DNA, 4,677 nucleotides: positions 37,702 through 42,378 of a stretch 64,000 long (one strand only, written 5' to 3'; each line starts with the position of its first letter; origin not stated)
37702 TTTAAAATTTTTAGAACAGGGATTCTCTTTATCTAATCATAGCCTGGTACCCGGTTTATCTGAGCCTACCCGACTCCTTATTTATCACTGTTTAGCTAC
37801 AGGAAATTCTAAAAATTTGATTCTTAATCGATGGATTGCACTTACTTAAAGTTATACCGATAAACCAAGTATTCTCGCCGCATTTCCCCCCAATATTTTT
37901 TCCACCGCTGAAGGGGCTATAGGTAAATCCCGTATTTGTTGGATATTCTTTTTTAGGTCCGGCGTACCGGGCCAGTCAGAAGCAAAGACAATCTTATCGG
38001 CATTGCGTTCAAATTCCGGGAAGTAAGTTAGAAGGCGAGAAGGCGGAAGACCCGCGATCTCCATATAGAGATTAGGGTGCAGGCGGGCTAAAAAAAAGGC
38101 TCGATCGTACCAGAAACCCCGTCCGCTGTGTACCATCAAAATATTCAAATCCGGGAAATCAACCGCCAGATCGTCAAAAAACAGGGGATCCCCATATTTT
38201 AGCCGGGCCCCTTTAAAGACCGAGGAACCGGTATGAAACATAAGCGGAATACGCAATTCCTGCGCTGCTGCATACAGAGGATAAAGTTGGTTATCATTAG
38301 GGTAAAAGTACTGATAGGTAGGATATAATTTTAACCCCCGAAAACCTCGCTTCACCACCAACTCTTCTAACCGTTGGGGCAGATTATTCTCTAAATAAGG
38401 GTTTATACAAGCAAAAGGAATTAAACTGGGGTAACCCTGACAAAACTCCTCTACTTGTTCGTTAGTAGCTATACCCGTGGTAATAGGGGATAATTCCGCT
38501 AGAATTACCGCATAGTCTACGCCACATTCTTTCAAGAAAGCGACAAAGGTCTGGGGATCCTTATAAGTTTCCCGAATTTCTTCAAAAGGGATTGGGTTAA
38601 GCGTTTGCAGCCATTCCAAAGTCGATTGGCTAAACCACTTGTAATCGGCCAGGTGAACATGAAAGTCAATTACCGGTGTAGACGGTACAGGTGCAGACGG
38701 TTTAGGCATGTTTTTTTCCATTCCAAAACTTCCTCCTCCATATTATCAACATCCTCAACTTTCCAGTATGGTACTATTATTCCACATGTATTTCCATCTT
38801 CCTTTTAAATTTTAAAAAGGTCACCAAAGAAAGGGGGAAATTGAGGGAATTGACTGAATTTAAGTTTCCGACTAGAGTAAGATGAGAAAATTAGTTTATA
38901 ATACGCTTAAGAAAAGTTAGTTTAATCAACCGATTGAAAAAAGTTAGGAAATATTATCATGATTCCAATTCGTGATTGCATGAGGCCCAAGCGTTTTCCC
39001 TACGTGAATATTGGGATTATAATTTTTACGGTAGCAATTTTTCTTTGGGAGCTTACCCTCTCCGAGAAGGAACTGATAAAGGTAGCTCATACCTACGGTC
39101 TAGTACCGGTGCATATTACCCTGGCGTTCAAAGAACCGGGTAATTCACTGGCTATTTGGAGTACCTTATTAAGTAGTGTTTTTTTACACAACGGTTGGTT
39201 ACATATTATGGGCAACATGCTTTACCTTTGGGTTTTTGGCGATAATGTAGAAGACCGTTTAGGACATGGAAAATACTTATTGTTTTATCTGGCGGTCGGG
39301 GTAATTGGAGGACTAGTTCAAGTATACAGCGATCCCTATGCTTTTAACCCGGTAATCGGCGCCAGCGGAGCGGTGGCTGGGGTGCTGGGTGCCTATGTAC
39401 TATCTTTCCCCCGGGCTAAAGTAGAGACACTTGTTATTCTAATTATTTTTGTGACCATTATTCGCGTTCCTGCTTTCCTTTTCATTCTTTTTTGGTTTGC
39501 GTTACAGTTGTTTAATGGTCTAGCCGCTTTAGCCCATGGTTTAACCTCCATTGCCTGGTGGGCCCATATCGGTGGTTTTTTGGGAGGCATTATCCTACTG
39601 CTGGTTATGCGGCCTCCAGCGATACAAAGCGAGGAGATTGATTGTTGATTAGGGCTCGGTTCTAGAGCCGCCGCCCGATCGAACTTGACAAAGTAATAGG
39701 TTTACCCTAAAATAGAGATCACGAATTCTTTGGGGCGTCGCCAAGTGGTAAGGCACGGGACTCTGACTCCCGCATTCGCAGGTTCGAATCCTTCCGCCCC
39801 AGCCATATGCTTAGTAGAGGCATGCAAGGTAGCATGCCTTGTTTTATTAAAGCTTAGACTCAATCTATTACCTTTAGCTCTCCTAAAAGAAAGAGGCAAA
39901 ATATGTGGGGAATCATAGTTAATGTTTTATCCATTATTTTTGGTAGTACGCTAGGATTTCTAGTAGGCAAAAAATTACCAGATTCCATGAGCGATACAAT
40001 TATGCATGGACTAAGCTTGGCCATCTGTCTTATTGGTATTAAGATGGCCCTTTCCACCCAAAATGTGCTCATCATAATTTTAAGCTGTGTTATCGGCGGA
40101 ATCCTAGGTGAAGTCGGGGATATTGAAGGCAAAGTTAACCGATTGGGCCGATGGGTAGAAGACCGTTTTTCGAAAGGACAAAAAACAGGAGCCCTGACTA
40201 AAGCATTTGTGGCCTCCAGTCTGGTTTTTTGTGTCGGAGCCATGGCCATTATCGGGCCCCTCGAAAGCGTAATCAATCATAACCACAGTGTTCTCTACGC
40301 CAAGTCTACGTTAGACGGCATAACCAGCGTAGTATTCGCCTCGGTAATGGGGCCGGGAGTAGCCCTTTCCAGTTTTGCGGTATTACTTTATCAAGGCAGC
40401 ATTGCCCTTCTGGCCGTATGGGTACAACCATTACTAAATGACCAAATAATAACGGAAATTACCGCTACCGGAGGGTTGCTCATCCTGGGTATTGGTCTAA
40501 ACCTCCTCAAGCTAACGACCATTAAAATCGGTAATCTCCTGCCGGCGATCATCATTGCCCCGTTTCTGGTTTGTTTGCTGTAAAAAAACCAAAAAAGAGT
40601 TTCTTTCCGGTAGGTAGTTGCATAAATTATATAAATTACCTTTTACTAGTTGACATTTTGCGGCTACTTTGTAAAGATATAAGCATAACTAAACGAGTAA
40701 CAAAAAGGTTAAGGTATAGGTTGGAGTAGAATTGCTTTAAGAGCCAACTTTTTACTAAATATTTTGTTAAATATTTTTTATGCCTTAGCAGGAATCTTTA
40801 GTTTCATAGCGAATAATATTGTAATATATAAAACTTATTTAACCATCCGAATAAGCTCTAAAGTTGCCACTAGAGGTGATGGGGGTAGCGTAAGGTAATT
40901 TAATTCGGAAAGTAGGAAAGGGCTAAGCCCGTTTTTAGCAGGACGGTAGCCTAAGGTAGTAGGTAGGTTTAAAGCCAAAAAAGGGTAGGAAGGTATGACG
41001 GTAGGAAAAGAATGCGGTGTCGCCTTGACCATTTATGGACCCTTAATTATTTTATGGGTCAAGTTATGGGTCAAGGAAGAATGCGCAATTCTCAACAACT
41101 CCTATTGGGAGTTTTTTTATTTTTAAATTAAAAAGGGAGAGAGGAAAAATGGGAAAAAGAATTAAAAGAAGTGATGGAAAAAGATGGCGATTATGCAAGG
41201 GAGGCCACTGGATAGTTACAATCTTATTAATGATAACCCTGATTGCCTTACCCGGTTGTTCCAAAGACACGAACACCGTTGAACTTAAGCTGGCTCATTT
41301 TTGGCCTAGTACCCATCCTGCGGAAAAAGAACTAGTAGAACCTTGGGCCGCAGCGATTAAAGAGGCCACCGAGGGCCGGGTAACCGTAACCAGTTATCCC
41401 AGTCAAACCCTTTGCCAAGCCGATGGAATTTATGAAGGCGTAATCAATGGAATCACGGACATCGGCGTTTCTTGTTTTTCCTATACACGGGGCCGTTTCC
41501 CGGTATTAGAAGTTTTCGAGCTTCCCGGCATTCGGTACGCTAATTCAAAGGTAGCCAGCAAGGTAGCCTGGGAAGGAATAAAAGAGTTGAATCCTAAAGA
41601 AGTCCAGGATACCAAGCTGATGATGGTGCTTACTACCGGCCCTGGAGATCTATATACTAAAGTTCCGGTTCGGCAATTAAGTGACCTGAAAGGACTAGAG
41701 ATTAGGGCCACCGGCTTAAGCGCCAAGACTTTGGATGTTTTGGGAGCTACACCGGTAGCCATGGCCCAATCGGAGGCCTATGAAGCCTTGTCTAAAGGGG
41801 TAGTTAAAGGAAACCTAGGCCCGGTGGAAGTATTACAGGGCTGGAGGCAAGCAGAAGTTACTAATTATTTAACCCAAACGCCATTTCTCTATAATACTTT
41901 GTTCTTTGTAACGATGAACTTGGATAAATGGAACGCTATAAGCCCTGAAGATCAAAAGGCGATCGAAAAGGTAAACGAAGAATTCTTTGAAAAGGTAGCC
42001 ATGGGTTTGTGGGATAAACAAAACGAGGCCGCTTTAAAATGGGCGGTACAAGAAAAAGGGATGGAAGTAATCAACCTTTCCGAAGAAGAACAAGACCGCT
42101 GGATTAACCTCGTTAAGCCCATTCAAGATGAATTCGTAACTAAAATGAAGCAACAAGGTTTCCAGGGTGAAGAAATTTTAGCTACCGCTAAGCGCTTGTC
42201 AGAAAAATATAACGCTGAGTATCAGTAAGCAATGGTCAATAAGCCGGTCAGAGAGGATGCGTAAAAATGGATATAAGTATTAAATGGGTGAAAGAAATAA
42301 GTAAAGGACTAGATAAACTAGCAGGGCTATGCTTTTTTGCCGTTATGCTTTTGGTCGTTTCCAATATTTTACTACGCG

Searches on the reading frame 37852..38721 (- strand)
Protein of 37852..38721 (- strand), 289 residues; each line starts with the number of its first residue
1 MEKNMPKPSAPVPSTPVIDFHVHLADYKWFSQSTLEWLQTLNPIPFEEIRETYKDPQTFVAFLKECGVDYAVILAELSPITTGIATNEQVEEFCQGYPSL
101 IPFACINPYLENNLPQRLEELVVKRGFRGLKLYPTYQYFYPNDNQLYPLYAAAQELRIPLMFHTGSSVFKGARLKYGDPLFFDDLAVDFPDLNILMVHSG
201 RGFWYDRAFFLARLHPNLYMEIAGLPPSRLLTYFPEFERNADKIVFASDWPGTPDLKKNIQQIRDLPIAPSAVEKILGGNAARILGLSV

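Call 59: search_protein_families(library=ncbifam, proteins=[window:37852-38721:-], max_evalue=1e-30)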
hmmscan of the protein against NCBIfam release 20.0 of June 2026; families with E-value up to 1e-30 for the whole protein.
window:37852-38721:- (289 aa): 0 families

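Call 61: search_protein_families(library=pfam, proteins=[window:37852-38721:-], max_evalue=1e-8)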
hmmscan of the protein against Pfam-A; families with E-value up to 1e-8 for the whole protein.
window:37852-38721:- (289 aa): 1 family
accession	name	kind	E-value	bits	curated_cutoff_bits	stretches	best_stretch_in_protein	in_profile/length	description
PF04909.20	Amidohydro_2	-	7.4e-38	131.4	26.4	1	18-287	1-289/289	Amidohydrolase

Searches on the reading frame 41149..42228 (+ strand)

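Call 59: search_protein_families(library=ncbifam, proteins=[window:41149-42228:+], max_evalue=1e-30)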
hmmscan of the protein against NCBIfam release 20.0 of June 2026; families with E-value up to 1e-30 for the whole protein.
window:41149-42228:+ (359 aa): 1 family
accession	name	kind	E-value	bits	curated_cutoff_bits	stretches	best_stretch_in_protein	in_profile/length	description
NF037995.1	TRAP_S1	subfamily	1.4e-32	113.1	50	1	47-318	1-271/271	TRAP transporter substrate-binding protein DctP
